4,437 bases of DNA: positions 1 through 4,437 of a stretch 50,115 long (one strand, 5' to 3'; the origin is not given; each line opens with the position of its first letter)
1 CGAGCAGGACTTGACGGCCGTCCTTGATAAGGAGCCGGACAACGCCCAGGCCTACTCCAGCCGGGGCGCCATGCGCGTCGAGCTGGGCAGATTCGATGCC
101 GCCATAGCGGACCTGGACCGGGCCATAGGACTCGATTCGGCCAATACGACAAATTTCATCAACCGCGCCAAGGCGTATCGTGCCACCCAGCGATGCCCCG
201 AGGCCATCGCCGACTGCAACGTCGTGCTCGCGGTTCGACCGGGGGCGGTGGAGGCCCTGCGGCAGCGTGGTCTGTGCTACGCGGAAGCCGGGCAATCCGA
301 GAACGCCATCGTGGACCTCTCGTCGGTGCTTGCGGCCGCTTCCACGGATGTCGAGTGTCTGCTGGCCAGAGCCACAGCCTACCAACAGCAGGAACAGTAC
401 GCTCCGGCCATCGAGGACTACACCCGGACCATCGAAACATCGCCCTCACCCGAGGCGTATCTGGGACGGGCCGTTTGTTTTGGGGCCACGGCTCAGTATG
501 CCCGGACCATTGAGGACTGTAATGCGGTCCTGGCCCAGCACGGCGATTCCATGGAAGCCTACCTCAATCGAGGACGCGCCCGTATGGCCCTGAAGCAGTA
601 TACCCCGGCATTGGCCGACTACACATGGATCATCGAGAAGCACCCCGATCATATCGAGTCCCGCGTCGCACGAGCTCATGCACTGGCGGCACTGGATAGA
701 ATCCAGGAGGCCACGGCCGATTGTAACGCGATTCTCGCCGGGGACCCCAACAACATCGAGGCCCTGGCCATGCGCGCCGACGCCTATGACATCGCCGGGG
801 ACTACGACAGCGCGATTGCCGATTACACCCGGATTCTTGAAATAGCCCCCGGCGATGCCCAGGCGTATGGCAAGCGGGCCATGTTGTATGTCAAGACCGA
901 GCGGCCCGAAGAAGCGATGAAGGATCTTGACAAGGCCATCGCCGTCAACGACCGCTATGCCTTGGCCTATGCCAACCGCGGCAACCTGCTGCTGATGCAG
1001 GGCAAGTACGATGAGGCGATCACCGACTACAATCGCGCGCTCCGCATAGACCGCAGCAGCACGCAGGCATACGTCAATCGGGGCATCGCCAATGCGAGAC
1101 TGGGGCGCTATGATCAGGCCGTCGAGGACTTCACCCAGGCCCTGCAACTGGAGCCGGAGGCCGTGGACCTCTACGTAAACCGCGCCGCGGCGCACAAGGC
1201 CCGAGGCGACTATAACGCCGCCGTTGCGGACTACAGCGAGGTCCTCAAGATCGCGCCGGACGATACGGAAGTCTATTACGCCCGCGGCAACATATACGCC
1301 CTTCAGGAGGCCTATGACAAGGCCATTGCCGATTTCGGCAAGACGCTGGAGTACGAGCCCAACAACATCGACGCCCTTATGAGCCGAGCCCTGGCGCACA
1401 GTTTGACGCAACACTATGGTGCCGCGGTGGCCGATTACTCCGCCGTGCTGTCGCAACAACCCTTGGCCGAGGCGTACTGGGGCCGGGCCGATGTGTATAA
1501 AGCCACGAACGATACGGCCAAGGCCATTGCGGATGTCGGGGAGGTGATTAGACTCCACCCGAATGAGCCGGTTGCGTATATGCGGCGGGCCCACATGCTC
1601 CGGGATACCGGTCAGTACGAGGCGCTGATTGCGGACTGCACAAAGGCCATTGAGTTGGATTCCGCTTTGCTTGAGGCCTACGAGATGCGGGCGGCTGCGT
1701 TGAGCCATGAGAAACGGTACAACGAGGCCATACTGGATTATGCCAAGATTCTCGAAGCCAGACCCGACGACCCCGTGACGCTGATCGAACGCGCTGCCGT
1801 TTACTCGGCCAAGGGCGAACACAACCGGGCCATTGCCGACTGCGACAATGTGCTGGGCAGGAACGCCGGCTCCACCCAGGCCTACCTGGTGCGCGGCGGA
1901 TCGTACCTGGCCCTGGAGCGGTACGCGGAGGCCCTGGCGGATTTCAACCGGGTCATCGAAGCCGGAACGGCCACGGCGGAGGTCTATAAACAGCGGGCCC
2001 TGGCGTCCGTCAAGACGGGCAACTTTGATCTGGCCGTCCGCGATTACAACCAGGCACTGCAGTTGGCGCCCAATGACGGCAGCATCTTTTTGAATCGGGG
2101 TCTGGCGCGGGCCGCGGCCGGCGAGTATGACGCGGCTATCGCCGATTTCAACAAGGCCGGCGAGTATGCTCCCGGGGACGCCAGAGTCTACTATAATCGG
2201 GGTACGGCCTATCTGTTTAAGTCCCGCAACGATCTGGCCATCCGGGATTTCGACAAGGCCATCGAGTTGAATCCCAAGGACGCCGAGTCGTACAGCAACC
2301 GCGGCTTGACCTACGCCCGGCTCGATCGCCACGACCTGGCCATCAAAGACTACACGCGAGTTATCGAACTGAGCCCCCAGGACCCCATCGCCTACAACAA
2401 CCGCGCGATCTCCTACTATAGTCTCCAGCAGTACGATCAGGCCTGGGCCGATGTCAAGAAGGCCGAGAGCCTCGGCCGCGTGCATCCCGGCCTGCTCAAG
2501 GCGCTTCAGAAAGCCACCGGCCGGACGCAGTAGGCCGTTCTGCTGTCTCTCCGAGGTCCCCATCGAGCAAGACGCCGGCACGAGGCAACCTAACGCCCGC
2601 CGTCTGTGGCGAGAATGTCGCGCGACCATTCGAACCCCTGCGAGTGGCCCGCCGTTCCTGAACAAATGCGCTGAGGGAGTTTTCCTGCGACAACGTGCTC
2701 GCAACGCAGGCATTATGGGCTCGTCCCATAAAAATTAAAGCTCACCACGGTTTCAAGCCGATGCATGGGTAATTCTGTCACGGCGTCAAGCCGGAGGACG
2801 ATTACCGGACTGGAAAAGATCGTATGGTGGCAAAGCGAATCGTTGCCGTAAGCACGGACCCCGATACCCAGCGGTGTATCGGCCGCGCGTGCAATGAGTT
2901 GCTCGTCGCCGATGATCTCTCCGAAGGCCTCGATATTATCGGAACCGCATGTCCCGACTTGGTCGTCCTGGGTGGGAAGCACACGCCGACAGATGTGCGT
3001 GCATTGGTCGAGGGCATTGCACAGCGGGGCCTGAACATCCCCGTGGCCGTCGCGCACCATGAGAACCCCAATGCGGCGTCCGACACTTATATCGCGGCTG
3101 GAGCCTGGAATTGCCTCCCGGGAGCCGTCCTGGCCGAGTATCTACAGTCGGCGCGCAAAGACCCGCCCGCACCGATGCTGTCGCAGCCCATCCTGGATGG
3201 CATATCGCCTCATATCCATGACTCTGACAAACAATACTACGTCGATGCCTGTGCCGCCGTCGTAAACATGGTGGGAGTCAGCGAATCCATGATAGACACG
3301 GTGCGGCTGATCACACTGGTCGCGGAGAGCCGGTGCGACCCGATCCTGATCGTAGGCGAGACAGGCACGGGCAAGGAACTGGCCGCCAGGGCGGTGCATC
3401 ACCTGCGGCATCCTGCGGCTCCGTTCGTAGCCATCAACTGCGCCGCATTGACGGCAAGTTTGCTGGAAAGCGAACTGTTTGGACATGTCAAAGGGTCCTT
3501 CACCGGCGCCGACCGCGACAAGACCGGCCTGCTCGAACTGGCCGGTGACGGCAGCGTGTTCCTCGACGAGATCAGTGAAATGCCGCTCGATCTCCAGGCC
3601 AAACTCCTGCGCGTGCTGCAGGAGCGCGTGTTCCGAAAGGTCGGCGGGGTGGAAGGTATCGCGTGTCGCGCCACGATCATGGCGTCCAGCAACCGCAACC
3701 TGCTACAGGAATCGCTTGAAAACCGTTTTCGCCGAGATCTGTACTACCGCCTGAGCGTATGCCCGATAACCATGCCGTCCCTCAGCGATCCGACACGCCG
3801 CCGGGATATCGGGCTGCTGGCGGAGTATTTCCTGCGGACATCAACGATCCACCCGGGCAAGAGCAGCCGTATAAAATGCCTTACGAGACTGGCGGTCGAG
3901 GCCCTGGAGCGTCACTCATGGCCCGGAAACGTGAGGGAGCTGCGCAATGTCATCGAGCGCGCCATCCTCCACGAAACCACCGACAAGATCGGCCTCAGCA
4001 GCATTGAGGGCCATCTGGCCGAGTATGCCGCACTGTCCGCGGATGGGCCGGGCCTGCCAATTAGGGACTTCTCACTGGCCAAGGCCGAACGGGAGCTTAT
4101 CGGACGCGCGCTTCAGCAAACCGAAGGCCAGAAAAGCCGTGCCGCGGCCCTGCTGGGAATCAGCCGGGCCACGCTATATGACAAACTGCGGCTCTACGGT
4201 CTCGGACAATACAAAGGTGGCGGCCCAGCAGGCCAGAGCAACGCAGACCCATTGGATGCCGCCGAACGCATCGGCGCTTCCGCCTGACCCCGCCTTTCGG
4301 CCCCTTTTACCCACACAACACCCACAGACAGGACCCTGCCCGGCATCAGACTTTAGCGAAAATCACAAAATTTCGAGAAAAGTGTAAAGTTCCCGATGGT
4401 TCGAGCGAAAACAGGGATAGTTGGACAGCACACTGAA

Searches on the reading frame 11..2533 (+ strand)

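Call 14: search_protein_families(library=pfam, proteins=[window:11-2533:+], max_evalue=0.01)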
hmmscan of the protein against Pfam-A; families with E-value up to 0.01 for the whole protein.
window:11-2533:+ (840 aa): 28 families (the best 25 are shown)
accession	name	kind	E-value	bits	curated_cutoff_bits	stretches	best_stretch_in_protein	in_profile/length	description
PF00515.34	TPR_1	-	4.2e-129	416.1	27.8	14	317-349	1-33/34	Tetratricopeptide repeat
PF07719.23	TPR_2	-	2.1e-98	314.9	27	9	317-348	1-32/34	Tetratricopeptide repeat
PF13181.12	TPR_8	-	7.9e-81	259.9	25.7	7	724-757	1-34/34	Tetratricopeptide repeat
PF13414.12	TPR_11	-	2.3e-75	248.4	26.8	10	324-365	1-42/42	TPR repeat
PF13431.12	TPR_17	-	2.8e-73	236.6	24.4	4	747-778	2-33/34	Tetratricopeptide repeat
PF13371.12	TPR_9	-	9.7e-68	224.6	35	10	327-392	5-70/73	Tetratricopeptide repeat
PF13432.12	TPR_16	-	1.3e-65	217.7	32.7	12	728-792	1-65/65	Tetratricopeptide repeat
PF13424.12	TPR_12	-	1.7e-44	150.3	30.1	7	283-348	3-76/77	Tetratricopeptide repeat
PF13428.12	TPR_14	-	4.9e-43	141.6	23.5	3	386-427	2-43/44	Tetratricopeptide repeat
PF14559.12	TPR_19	-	4.8e-42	142.6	25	4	365-427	5-67/68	Tetratricopeptide repeat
PF13174.12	TPR_6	-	2.8e-28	97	26.3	0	182-214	1-33/33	Tetratricopeptide repeat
PF25575.1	TPR_BSK1_C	-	1.2e-18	67.6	42.2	1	262-319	55-113/118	Serine/threonine-protein kinase BSK1-like, TPR repeats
PF23914.1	TPR_CcmH_CycH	-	1.3e-18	67.8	42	3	174-284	43-156/158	Cytochrome c-type biogenesis protein H TPR domain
PF25062.1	ARM_TT21_N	-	4e-18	66.4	40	2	103-197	123-218/222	Tetratricopeptide repeat protein 21 N-terminal ARM repeat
PF12895.13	ANAPC3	-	1.9e-17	63.7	27.2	1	568-643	3-77/82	Anaphase-promoting complex, cyclosome, subunit 3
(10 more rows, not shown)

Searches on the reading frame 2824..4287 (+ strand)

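Call 14: search_protein_families(library=pfam, proteins=[window:2824-4287:+], max_evalue=0.01)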
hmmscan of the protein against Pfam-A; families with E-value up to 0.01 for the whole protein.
window:2824-4287:+ (487 aa): 9 families
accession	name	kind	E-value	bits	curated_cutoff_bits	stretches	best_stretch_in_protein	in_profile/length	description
PF00158.32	Sigma54_activat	-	6.5e-57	192.3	20.2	1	150-315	2-167/168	Sigma-54 interaction domain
PF25601.1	AAA_lid_14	-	5.6e-18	65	27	1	325-400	3-76/87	AAA+ ATPase lid domain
PF14532.12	Sigma54_activ_2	-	1.8e-14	54.6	25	1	151-320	2-138/138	Sigma-54 interaction domain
PF02954.25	HTH_8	-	2.3e-12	46.9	22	1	418-456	2-40/42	Bacterial regulatory protein, Fis family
PF07728.20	AAA_5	-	1e-07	32.5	22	1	174-296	2-129/139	AAA domain (dynein-related subfamily)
PF00004.35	AAA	-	0.00011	23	21.2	1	174-308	1-129/131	ATPase family associated with various cellular activities (AAA)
PF13191.12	AAA_16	-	0.00026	22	32.6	1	166-269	19-124/167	AAA ATPase domain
PF18024.7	HTH_50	-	0.0007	19.7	27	1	419-460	9-49/50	Helix-turn-helix domain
PF20030.5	bpMoxR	-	0.0025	17.3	27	1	163-302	26-157/205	MoxR domain in the MoxR-vWA-beta-propeller ternary systems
